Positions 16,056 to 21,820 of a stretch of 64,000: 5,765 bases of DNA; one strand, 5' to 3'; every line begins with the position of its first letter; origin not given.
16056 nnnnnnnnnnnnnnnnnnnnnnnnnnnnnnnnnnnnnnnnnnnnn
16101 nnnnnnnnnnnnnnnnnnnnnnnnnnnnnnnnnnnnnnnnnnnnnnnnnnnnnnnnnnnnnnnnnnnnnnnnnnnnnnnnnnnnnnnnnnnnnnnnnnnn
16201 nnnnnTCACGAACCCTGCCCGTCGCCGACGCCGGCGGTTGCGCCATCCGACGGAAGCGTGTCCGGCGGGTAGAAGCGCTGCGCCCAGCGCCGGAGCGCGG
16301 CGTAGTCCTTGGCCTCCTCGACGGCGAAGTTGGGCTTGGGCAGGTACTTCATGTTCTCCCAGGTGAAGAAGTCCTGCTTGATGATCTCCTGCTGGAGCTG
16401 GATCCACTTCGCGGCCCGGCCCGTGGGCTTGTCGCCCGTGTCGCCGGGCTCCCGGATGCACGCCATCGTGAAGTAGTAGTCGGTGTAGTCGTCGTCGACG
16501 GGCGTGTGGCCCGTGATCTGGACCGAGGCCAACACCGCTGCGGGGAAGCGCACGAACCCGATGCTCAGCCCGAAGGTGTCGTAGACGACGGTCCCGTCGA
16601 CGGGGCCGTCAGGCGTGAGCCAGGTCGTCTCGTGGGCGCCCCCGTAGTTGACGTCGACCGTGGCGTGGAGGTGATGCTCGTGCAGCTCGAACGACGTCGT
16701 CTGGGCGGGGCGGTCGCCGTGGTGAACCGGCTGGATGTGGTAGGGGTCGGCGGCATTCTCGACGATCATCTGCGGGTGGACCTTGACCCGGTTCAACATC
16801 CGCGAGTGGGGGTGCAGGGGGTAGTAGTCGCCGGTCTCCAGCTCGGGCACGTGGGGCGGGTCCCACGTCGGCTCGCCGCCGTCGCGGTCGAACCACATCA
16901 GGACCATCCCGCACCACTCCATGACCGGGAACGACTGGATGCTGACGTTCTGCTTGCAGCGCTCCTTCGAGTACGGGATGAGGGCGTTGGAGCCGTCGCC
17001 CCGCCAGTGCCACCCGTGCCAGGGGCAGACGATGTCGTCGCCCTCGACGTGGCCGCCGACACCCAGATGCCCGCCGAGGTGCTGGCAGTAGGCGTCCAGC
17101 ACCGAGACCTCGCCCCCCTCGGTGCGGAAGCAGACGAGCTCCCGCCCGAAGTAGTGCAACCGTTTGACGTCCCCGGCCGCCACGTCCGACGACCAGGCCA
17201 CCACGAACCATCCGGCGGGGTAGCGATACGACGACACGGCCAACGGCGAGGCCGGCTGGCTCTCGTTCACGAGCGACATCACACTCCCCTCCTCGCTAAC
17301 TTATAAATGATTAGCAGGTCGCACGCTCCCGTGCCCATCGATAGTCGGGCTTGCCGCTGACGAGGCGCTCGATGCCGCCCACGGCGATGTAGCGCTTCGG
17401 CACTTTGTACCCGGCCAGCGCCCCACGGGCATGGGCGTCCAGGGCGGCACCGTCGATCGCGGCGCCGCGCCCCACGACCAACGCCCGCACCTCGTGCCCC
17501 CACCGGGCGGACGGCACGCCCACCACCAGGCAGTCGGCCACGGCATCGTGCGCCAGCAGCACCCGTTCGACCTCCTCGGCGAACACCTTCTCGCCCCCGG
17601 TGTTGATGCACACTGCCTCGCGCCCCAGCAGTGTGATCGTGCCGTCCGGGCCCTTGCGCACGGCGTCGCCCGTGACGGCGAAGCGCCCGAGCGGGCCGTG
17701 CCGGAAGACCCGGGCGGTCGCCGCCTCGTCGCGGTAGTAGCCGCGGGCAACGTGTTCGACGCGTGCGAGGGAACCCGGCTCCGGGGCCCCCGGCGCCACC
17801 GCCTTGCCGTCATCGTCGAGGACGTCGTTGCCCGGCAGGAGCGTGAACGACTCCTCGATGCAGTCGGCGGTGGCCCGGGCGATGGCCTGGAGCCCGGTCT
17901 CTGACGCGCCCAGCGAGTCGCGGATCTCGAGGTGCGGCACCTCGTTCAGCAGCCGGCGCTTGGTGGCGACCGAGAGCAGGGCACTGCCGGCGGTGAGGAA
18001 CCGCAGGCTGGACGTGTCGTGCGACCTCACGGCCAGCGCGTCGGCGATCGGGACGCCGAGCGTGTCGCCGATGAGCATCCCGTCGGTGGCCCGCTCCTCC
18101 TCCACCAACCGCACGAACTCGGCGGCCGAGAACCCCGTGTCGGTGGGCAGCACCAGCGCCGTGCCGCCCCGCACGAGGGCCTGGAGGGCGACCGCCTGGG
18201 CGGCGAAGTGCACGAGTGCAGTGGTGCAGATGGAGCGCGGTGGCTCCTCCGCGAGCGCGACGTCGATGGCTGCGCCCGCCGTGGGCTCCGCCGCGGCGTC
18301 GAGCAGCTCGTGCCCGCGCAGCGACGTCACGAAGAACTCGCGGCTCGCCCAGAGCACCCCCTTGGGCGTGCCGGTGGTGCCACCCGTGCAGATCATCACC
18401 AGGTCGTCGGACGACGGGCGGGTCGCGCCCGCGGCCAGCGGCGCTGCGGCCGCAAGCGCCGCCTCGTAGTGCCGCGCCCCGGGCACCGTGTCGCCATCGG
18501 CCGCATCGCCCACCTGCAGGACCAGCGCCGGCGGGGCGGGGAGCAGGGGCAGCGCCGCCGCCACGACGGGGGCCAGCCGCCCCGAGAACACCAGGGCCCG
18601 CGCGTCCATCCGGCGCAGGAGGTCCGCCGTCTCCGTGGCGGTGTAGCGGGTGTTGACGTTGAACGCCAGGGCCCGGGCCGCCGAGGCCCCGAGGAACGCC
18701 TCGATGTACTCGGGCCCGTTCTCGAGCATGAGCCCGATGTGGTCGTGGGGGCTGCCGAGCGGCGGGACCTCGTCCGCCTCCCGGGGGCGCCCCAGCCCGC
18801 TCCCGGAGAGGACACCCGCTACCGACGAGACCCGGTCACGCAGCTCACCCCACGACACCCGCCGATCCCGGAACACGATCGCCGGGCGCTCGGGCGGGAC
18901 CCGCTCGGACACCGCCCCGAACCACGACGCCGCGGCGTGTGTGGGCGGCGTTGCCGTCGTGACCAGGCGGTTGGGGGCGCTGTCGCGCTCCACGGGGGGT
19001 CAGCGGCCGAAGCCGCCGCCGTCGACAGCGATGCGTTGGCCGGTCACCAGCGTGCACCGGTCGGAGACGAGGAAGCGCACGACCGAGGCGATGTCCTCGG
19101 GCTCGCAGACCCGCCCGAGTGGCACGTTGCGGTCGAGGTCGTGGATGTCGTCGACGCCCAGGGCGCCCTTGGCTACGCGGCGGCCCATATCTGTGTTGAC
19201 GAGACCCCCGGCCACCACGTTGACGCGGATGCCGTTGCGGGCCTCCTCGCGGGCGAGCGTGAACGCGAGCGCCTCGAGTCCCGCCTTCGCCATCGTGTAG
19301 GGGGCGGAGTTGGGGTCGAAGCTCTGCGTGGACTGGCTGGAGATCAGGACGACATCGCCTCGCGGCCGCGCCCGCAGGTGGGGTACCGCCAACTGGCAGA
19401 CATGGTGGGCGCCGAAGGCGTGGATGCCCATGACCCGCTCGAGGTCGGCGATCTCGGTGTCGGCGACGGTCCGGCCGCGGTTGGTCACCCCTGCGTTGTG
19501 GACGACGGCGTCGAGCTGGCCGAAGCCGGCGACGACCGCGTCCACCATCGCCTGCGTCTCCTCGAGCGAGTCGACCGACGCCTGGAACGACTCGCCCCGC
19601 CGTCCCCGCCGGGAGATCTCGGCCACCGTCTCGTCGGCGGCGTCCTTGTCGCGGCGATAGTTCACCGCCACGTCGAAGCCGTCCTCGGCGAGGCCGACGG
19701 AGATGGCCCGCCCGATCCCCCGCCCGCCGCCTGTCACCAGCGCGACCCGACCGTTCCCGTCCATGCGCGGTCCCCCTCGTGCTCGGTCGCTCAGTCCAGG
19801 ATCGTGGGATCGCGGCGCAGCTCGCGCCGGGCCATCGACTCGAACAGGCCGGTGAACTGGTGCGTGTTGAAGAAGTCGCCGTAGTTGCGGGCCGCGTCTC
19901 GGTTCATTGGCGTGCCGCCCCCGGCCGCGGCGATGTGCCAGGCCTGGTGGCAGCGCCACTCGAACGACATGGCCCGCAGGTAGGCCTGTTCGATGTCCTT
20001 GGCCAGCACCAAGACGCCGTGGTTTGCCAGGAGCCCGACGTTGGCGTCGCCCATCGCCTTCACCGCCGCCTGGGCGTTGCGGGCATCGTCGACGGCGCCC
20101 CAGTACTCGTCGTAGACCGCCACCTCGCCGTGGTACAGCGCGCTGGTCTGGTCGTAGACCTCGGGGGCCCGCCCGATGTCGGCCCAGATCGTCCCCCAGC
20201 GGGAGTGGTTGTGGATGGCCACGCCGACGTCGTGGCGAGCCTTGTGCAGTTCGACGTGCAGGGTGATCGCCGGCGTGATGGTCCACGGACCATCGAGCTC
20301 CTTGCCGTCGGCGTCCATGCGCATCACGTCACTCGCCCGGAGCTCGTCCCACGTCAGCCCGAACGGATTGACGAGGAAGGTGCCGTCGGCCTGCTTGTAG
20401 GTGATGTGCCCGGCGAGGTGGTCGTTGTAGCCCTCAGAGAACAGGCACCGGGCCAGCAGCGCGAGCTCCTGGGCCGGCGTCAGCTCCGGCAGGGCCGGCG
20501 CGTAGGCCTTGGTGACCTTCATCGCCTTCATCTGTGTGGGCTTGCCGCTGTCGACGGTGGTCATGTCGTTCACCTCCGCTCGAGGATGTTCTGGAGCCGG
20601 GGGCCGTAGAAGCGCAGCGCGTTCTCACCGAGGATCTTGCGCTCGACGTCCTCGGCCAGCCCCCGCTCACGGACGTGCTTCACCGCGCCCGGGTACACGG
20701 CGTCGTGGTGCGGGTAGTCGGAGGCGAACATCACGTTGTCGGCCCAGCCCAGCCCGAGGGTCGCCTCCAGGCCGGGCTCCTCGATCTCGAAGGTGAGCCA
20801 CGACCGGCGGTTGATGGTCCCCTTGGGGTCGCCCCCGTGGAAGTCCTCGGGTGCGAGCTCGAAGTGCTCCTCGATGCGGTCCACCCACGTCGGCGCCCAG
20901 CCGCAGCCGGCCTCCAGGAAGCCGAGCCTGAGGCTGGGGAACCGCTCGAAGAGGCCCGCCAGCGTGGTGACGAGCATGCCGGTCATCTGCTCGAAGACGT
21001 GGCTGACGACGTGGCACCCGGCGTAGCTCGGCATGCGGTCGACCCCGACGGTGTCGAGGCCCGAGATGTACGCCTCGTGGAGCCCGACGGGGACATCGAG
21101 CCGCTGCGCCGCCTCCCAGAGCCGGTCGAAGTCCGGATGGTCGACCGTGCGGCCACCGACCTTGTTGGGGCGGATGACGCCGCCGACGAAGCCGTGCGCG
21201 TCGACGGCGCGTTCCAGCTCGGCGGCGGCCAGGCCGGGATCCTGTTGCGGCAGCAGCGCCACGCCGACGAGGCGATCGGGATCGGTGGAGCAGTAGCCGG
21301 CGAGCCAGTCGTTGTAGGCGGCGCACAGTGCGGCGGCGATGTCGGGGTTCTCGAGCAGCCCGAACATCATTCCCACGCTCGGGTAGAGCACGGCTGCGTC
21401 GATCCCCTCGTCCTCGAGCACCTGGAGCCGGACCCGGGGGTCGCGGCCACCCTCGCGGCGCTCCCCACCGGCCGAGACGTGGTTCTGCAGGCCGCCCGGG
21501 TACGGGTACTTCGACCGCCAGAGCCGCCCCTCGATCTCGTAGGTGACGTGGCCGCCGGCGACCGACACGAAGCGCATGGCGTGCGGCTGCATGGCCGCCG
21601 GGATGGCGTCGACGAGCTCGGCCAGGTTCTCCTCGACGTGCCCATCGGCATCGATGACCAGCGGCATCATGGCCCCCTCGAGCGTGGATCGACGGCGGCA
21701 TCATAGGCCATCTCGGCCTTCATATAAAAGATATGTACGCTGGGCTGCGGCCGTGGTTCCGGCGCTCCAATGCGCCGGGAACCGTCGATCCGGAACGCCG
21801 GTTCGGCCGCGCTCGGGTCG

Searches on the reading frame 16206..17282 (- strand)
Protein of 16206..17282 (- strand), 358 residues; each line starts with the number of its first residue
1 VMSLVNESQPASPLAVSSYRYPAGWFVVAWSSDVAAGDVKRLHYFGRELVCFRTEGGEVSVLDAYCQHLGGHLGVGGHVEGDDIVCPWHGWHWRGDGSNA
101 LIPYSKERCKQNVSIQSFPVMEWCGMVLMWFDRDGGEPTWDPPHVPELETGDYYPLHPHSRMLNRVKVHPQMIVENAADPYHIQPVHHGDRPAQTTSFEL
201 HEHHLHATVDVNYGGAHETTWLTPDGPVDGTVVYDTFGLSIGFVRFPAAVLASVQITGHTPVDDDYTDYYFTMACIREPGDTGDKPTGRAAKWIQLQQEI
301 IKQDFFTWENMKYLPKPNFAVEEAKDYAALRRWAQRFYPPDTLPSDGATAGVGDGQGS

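Call 50: search_protein_families(library=pfam, proteins=[window:16206-17282:-], max_evalue=0.0001)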
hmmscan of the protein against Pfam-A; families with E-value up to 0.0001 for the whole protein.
window:16206-17282:- (358 aa): 2 families
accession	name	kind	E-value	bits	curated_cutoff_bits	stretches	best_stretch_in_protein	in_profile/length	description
PF19298.5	KshA_C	-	4.4e-27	96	23.3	1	129-338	1-207/207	3-Ketosteroid 9alpha-hydroxylase C-terminal domain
PF00355.32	Rieske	-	1.3e-17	63.9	20.3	1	25-115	2-84/88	Rieske [2Fe-2S] domain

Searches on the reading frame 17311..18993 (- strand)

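Call 50: search_protein_families(library=pfam, proteins=[window:17311-18993:-], max_evalue=0.0001)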
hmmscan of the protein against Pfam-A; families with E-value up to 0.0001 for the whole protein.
window:17311-18993:- (560 aa): 2 families
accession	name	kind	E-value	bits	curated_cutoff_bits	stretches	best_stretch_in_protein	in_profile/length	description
PF00501.34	AMP-binding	-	1.6e-39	136.2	29.9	1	32-420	7-384/384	AMP-binding enzyme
PF13193.12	AMP-binding_C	-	2.3e-12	48.1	24.5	1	474-548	1-76/76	AMP-binding enzyme C-terminal domain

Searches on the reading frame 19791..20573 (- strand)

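Call 50: search_protein_families(library=pfam, proteins=[window:19791-20573:-], max_evalue=0.0001)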
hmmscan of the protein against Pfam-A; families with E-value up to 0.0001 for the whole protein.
window:19791-20573:- (260 aa): 1 family
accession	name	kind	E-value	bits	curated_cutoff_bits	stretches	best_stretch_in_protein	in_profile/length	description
PF00596.27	Aldolase_II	-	2.4e-38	132.3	22.2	1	35-211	1-182/183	Class II Aldolase and Adducin N-terminal domain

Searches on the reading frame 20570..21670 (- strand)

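Call 50: search_protein_families(library=pfam, proteins=[window:20570-21670:-], max_evalue=0.0001)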
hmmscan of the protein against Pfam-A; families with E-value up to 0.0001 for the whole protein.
window:20570-21670:- (366 aa): 1 family
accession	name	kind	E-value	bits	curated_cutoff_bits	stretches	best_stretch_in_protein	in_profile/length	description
PF04909.20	Amidohydro_2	-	2e-31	110.3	26.4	1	104-356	50-288/289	Amidohydrolase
